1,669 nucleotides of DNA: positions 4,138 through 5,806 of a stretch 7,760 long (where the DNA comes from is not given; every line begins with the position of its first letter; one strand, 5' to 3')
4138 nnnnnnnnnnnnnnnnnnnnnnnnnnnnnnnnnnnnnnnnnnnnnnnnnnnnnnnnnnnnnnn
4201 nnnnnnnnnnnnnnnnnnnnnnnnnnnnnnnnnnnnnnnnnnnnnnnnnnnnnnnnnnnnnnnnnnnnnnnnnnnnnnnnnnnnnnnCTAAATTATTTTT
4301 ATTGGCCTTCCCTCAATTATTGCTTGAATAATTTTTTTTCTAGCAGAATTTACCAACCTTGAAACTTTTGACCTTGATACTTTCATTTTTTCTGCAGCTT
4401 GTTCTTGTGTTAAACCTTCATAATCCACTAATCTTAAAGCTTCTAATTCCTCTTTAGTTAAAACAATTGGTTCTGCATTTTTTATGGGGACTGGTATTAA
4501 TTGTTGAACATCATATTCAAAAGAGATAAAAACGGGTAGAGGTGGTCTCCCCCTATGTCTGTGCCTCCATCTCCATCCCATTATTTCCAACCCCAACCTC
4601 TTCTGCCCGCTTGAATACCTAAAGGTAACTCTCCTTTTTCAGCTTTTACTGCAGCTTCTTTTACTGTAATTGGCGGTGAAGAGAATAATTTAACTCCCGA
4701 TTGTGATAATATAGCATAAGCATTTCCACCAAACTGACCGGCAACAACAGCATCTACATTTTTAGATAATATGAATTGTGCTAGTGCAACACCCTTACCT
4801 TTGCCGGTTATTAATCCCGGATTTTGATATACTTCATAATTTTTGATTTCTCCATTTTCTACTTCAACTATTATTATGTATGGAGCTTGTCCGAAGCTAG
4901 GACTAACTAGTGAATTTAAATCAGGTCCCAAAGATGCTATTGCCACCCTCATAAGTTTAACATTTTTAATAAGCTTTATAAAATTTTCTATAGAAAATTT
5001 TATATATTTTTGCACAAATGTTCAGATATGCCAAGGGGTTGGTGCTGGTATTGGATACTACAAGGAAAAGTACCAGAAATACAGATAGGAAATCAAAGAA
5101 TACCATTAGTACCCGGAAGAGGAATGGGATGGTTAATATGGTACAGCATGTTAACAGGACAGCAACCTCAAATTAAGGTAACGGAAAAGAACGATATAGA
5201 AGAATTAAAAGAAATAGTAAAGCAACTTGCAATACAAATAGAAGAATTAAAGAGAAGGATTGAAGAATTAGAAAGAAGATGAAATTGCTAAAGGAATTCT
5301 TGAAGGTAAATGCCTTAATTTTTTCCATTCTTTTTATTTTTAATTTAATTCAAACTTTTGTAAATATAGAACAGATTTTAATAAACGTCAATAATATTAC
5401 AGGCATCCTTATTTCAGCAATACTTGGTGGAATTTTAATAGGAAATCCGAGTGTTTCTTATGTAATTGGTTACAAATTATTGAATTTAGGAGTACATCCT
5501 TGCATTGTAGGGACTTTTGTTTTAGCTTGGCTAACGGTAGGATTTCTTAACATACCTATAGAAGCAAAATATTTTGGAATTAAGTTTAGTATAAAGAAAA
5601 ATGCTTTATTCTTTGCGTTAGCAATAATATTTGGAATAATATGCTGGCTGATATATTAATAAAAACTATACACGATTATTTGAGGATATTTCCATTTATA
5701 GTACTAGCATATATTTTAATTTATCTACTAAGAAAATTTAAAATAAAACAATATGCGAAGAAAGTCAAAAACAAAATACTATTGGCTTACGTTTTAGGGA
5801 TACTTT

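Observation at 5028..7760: Five-gene overlapping operon joining DUF5320, a split permease and a LutA/LutB-like Fe-S oxidoreductase, divergent from NifX-like/DUF134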

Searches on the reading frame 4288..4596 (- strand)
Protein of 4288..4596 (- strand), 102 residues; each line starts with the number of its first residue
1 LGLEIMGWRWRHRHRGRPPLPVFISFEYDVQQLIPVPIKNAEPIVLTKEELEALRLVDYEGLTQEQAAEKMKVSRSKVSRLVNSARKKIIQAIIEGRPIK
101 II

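Call 5: search_protein_families(library=pfam, proteins=[window:4288-4596:-], max_evalue=0.01)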
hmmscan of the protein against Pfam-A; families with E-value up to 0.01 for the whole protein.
window:4288-4596:- (102 aa): 12 families
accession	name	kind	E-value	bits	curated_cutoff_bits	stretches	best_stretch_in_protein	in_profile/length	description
PF02001.22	DUF134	-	2.1e-22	80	27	1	15-99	4-88/98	Protein of unknown function DUF134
PF04545.22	Sigma70_r4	-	1.1e-09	38.1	24.1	1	46-89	5-48/50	Sigma-70, region 4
PF08281.18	Sigma70_r4_2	-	6.7e-07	29.3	25.7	1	46-89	11-54/54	Sigma-70, region 4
PF13384.12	HTH_23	-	1.1e-05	25.6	24.6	1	49-83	6-39/50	Homeodomain-like domain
PF13560.12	HTH_31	-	2.3e-05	25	27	1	58-85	11-38/64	Helix-turn-helix domain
PF12802.13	MarR_2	-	0.00014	22.4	27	1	47-86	4-45/61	MarR family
PF22233.2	PhyR_sigma-like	-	0.00015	22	27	1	53-89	11-47/50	Response regulator PhyR, sigma-like domain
PF13518.12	HTH_28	-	0.00026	21.4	25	1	51-83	3-34/52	Helix-turn-helix domain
PF01381.28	HTH_3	-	0.00034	21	23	1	61-84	9-32/55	Helix-turn-helix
PF13551.12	HTH_29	-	0.001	19.6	28.1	1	52-97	3-47/64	Winged helix-turn helix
PF07638.17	Sigma70_ECF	-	0.0032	17.8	21.1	1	48-92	138-182/185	ECF sigma factor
PF12728.13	HTH_17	-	0.0085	16.8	27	1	62-85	2-25/51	Helix-turn-helix domain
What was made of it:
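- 4288..4581 (-): DUF134 helix-turn-helix regulator (97 aa from the ATG at 4581). It is the second gene of the minus-strand pair and shares 1 nt with the NifX-like gene. PF02001 at 80 bits, plus sigma-70 region 4-like HTH (call 5).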

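Call 6: search_protein_families(library=ncbifam, proteins=[window:4288-4596:-], max_evalue=0.01)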
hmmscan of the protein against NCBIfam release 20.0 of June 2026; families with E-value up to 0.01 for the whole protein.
window:4288-4596:- (102 aa): 26 families (the best 25 are shown)
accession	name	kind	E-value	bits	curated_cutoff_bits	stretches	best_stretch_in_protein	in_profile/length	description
NF003257.0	PRK04217.1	equivalog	1.3e-26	92.9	115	1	6-101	3-98/110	hypothetical protein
TIGR02937.1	sigma70-ECF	superfamily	6.2e-08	32.4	42.9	1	46-92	118-164/165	sigma-70 family RNA polymerase sigma factor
TIGR02959.1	SigZ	equivalog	8.1e-06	25.8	168.65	1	46-94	101-149/170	RNA polymerase sigma factor SigZ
TIGR03001.1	Sig-70_gmx1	subfamily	4.6e-05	22.9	154.6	1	45-92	161-208/244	RNA polymerase sigma-70 factor, Myxococcales family 1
NF053881.1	TransRegDeoRBac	equivalog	7e-05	22.1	420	1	49-91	8-50/311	DNA-binding transcriptional repressor DeoR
NF007215.0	PRK09637.1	equivalog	0.00017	21.7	212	1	46-93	107-154/181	RNA polymerase sigma factor SigZ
NF005514.0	PRK07122.1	subfamily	0.00042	19.6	372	1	46-86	216-256/264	RNA polymerase sigma factor SigF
NF006623.1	PRK09191.1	subfamily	0.00062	19.6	240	1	46-93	89-136/258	PhyR family response regulator anti-anti-sigma factor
NF005385.0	PRK06930.1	subfamily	0.00078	19.2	136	1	45-93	114-162/170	positive control sigma-like factor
TIGR02607.1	antidote_HigA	equivalog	0.001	18.9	47.7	1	46-86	11-45/81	HigA family addiction module antitoxin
NF011947.0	PRK15418.1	equivalog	0.0011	18.2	486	1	59-94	28-64/319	transcriptional regulator LsrR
NF004113.0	PRK05602.1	equivalog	0.0017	18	208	1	48-93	156-201/211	RNA polymerase sigma factor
TIGR02980.1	SigBFG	subfamily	0.0024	17.6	234.35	1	46-91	179-224/227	SigB/SigF/SigG family RNA polymerase sigma factor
NF003057.0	PRK03975.1-5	subfamily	0.0026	17.5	168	1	45-92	5-51/134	putative transcriptional regulator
NF004471.0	PRK05803.1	subfamily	0.0026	17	252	1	56-94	191-229/235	RNA polymerase sporulation sigma factor SigK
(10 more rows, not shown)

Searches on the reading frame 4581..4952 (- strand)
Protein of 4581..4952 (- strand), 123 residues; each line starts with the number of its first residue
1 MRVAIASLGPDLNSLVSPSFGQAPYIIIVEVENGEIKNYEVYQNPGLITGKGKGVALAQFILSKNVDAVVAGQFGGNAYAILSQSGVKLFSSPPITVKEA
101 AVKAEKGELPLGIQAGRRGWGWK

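Call 5: search_protein_families(library=pfam, proteins=[window:4581-4952:-], max_evalue=0.01)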
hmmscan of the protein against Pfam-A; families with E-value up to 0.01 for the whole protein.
window:4581-4952:- (123 aa): 1 family
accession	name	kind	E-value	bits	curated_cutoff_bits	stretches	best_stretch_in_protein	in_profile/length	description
PF02579.22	Nitro_FeMo-Co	-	3.2e-19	69.5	26.3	1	13-103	2-91/94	Dinitrogenase iron-molybdenum cofactor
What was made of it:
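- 4581..4952 (-): NifX-like (Nitro_FeMo-Co domain) protein, 123 aa from the ATG at 4952. Gene callers extend it to the GTG at 5015, through the dyad. PF02579 at 69.5 bits (call 5).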

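Call 6: search_protein_families(library=ncbifam, proteins=[window:4581-4952:-], max_evalue=0.01)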
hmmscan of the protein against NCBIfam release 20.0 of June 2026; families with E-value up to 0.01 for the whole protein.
window:4581-4952:- (123 aa): 1 family
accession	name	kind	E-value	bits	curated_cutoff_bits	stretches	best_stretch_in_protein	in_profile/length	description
NF041136.1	MrpORP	equivalog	2.5e-07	30.3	450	1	13-103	273-358/365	iron-sulfur cluster carrier protein MrpORP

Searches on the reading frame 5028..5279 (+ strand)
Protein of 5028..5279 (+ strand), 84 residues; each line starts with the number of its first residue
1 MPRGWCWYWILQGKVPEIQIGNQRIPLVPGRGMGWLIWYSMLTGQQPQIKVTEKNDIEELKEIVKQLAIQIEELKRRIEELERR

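Call 5: search_protein_families(library=pfam, proteins=[window:5028-5279:+], max_evalue=0.01)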
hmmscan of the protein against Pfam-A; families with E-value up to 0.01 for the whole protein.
window:5028-5279:+ (84 aa): 1 family
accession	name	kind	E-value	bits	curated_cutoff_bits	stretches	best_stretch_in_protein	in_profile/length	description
PF17253.7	DUF5320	-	0.0023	19.5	27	1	6-81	23-99/99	Family of unknown function (DUF5320)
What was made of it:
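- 5028..5282 (+): DUF5320-like small protein (84 aa): a Gly/Trp-rich N-terminus and a C-terminal coiled coil. Pfam DUF5320 E=0.0023, below threshold (call 5).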

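Call 6: search_protein_families(library=ncbifam, proteins=[window:5028-5279:+], max_evalue=0.01)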
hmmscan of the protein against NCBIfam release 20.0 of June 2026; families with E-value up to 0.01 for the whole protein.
window:5028-5279:+ (84 aa): 0 families

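Call 8: search_protein_families(library=pfam, proteins=[window:5028-5279:+], max_evalue=10)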
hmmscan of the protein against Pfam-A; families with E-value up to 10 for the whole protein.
window:5028-5279:+ (84 aa): 8 families
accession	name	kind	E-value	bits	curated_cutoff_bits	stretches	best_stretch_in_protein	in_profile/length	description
PF17253.7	DUF5320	-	0.0023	19.5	27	1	6-81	23-99/99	Family of unknown function (DUF5320)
PF04977.20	DivIC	-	0.023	15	28.9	1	43-81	11-50/80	Septum formation initiator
PF25600.1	TRIM_CC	-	0.072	13.4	30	1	49-83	51-85/142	TRIM protein coiled-coil region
PF17082.10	Spc29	-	0.18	12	31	1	53-84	130-161/245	Spindle Pole Component 29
PF04102.17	SlyX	-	0.19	12.9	30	1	55-84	17-46/67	SlyX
PF25051.1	WHD_MCM8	-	0.21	12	26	1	56-82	37-63/80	MCM8 winged helix domain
PF20042.4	DUF6444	-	1.2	10.3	27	1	55-84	7-40/85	Family of unknown function (DUF6444)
PF04508.17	Pox_A_type_inc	-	1.8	9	21.4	1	71-84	3-16/23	Viral A-type inclusion protein repeat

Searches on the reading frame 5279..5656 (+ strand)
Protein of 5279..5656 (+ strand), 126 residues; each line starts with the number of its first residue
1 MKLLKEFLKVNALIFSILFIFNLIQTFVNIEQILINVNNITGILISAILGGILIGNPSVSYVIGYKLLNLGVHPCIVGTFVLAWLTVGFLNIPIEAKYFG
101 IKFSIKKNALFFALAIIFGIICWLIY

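Call 5: search_protein_families(library=pfam, proteins=[window:5279-5656:+], max_evalue=0.01)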
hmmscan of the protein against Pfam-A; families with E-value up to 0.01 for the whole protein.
window:5279-5656:+ (126 aa): 0 families

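Call 6: search_protein_families(library=ncbifam, proteins=[window:5279-5656:+], max_evalue=0.01)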
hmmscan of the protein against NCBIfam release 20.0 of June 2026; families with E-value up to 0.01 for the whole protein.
window:5279-5656:+ (126 aa): 0 families

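Call 8: search_protein_families(library=pfam, proteins=[window:5279-5656:+], max_evalue=10)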
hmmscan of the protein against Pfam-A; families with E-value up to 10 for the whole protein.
window:5279-5656:+ (126 aa): 0 families

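Call 12: find_homologous_proteins(query=window:5279-5656:+, max_evalue=0.001)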
Query window:5279-5656:+ (126 aa): 2 proteins with E <= 0.001 among 215 candidates.
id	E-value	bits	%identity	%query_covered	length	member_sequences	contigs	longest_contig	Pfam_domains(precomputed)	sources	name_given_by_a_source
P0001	5.5e-70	252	100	100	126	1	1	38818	-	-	-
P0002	2.3e-43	166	73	82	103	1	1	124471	-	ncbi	-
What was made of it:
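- Tried and rejected: Only 2 hits (call 12).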

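Call 13: find_encoding_contigs(protein=P0001, flank=10000, max_places=4)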
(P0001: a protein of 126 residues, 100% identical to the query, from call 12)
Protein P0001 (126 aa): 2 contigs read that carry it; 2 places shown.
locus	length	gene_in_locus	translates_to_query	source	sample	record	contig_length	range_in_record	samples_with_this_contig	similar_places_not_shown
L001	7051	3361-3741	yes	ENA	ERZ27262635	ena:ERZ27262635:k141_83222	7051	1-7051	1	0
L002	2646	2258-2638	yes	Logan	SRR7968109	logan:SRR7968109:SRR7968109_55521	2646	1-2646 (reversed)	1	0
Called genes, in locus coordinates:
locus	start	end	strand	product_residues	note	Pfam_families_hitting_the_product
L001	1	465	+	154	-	?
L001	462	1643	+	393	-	PF12704:MacB_PCD, PF02687:FtsX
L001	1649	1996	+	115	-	PF01981:PTH2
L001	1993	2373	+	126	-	-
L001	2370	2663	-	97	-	PF13384:HTH_23 (faint), PF02001:DUF134, PF04545:Sigma70_r4, PF08281:Sigma70_r4_2 (weak)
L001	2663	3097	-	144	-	PF02579:Nitro_FeMo-Co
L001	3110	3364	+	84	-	-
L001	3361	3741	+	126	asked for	-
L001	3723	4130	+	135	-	-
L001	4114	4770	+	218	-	PF02754:CCG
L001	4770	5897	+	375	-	PF02589:LUD_dom, PF12838:Fer4_7 (faint), PF13237:Fer4_10 (faint), PF13187:Fer4_9 (faint), PF13183:Fer4_8, PF13534:Fer4_17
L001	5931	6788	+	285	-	-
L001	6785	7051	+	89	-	?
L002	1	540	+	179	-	?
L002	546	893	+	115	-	PF01981:PTH2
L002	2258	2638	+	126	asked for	-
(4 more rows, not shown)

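Call 14: find_encoding_contigs(protein=P0002, flank=10000, max_places=4)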
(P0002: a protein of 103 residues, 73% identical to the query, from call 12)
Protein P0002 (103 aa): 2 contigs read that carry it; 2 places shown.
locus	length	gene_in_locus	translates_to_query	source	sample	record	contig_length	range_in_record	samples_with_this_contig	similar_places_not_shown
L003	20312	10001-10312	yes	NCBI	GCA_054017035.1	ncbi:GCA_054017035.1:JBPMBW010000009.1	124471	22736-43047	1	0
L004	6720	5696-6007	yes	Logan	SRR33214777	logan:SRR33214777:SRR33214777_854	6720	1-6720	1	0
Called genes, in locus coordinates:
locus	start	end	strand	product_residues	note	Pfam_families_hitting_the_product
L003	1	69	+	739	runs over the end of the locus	PF00270:DEAD, PF04851:ResIII, PF18766:SWI2_SNF2 (weak), PF21210:RNA_helicase_helical, PF00271:Helicase_C, PF02732:ERCC4, PF14520:HHH_5 (weak)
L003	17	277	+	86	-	PF00831:Ribosomal_L29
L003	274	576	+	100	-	PF01253:SUI1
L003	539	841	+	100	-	PF01868:RNase_P-MRP_p29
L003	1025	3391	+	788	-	PF05124:S_layer_C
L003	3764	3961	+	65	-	PF01850:PIN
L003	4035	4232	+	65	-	-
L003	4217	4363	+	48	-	-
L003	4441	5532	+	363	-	PF17125:Methyltr_RsmF_N, PF01189:Methyltr_RsmB-F, PF01728:FtsJ (weak), PF13847:Methyltransf_31 (weak)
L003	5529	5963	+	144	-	-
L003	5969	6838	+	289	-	PF02734:Dak2, PF21645:FakA-like_M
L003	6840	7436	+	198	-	PF02660:G3P_acyltransf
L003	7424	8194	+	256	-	PF02645:DegV, PF13684:FakA-like_C (weak)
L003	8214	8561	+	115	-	PF01981:PTH2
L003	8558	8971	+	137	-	-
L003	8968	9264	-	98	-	PF13384:HTH_23 (faint), PF02001:DUF134, PF04545:Sigma70_r4, PF08281:Sigma70_r4_2 (weak), PF13560:HTH_31 (faint)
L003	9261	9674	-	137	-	PF02579:Nitro_FeMo-Co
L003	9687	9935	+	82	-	-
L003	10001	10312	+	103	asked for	-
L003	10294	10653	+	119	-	-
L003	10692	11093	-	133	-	PF00411:Ribosomal_S11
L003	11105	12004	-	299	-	PF01569:PAP2 (weak)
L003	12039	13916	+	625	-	PF00749:tRNA-synt_1c, PF03950:tRNA-synt_1c_C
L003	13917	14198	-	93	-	PF06677:Auto_anti-p27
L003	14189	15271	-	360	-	PF02163:Peptidase_M50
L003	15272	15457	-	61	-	-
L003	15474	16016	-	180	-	PF02834:LigT_PEase, PF10469:AKAP7_NLS, PF13563:2_5_RNA_ligase2, PF02834:LigT_PEase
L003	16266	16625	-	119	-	PF04430:DUF498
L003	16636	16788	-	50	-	-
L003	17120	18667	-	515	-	PF18195:GatD_N, PF00710:Asparaginase, PF17763:Asparaginase_C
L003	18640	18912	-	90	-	-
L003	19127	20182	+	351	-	PF00091:Tubulin, PF12327:FtsZ_C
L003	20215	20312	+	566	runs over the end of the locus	PF04675:DNA_ligase_A_N, PF01068:DNA_ligase_A_M, PF04679:DNA_ligase_A_C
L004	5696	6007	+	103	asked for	-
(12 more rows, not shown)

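Call 36: list_cluster_members(proteins=[P0002, P0065, P0004])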
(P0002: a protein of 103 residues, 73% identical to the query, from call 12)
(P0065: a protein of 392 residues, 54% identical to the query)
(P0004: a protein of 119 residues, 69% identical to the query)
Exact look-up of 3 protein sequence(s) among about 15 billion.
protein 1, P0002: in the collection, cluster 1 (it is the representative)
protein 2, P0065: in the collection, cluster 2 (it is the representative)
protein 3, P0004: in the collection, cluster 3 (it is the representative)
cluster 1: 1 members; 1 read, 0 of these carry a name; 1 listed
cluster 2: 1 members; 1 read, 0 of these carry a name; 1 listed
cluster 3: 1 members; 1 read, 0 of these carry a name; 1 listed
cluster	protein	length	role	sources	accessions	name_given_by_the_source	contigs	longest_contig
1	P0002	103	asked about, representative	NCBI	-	-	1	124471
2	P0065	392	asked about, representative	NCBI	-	-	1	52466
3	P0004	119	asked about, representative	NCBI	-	-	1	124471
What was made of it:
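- Tried and rejected: Cluster look-ups returned no names (call 36).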

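Call 37: search_protein_representatives(alignment_id=A1)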
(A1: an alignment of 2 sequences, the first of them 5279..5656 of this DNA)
Query: 2 sequences, 126 profile positions. Proteins with E-value up to 0.001 (for the whole library): 199; up to 1e-10: 37; up to 1e-30: 1. The best 150 are listed.
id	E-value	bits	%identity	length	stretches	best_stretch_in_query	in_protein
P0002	8.9e-57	207.3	-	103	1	24-126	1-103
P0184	4.2e-27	111.4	-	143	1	3-124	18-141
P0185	1.6e-16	77.2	-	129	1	12-122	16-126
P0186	1.3e-15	74.3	-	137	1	5-125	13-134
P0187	3.0e-15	73.1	-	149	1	10-125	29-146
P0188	2.7e-14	70.0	-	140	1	4-125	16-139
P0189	5.4e-14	69.1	-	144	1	2-117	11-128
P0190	1.4e-13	67.8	-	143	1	2-123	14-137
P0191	1.8e-13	67.4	-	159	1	6-125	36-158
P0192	3.5e-13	66.4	-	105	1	34-126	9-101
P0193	5.0e-13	65.9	-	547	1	6-122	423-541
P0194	5.7e-13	65.7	-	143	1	12-121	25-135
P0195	6.1e-13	65.6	-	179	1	7-125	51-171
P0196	8.6e-13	65.2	-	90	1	44-124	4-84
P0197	2.7e-12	63.6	-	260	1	4-118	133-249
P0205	1.2e-11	61.5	-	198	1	14-116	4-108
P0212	3.3e-11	60.0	-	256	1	10-125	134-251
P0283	3.6e-07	47.0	-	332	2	31-121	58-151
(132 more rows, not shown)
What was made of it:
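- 5279..5659 (+): memA, the first half of a split ArsP_1 (PF03773)-type permease (126 aa, about 4 TM). 199 family representatives among 1.84 billion proteins (call 37).
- Tried and rejected: The exhaustive profile search was needed (call 37).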

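Call 38: search_protein_families(library=pfam, proteins=[P0184, P0185, P0186, P0193, P0197, P0212, P0283, P0187, P0191, P0205], max_evalue=0.01)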
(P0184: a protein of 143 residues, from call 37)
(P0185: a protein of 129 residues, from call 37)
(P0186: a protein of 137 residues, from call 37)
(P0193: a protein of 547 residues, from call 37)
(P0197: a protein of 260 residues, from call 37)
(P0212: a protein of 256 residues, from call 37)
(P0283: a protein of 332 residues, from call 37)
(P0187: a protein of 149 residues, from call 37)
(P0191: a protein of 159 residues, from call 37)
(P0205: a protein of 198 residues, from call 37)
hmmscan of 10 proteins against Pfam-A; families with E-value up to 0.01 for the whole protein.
P0184 (143 aa): 0 families

P0185 (129 aa): 0 families

P0186 (137 aa): 1 family
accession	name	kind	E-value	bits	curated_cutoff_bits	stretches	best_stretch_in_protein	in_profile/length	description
PF03773.19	ArsP_1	-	3.3e-07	30.2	32.3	1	11-133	9-134/294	Predicted permease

P0193 (547 aa): 2 families
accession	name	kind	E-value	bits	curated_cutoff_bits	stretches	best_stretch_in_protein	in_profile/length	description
PF04471.18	Mrr_cat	-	1.7e-07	31.8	21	1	25-129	8-114/115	Restriction endonuclease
PF03773.19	ArsP_1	-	7.5e-05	22.5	32.3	1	424-543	13-133/294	Predicted permease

P0197 (260 aa): 2 families
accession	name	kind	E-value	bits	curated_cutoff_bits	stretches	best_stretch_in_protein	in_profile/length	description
PF02579.22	Nitro_FeMo-Co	-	3.2e-12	47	26.3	1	13-102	2-94/94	Dinitrogenase iron-molybdenum cofactor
PF03773.19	ArsP_1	-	3.1e-08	33.6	32.3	1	103-249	154-287/294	Predicted permease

P0212 (256 aa): 1 family
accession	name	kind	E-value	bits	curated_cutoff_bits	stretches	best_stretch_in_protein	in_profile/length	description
PF02579.22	Nitro_FeMo-Co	-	5.7e-08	33.4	26.3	1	22-102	11-93/94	Dinitrogenase iron-molybdenum cofactor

P0283 (332 aa): 1 family
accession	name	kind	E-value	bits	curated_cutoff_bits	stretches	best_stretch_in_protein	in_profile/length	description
PF03773.19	ArsP_1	-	2.7e-12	46.9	32.3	1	194-323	10-139/294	Predicted permease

P0187 (149 aa): 1 family
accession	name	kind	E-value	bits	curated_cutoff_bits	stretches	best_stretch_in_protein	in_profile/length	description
PF03773.19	ArsP_1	-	5.8e-08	32.7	32.3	2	30-145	17-133/294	Predicted permease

P0191 (159 aa): 1 family
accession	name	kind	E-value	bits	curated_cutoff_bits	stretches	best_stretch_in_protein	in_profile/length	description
PF03773.19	ArsP_1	-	6.9e-06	25.9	32.3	1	38-154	14-130/294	Predicted permease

P0205 (198 aa): 0 families
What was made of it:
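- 5279..5659 (+): Relatives hit PF03773 (call 38).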
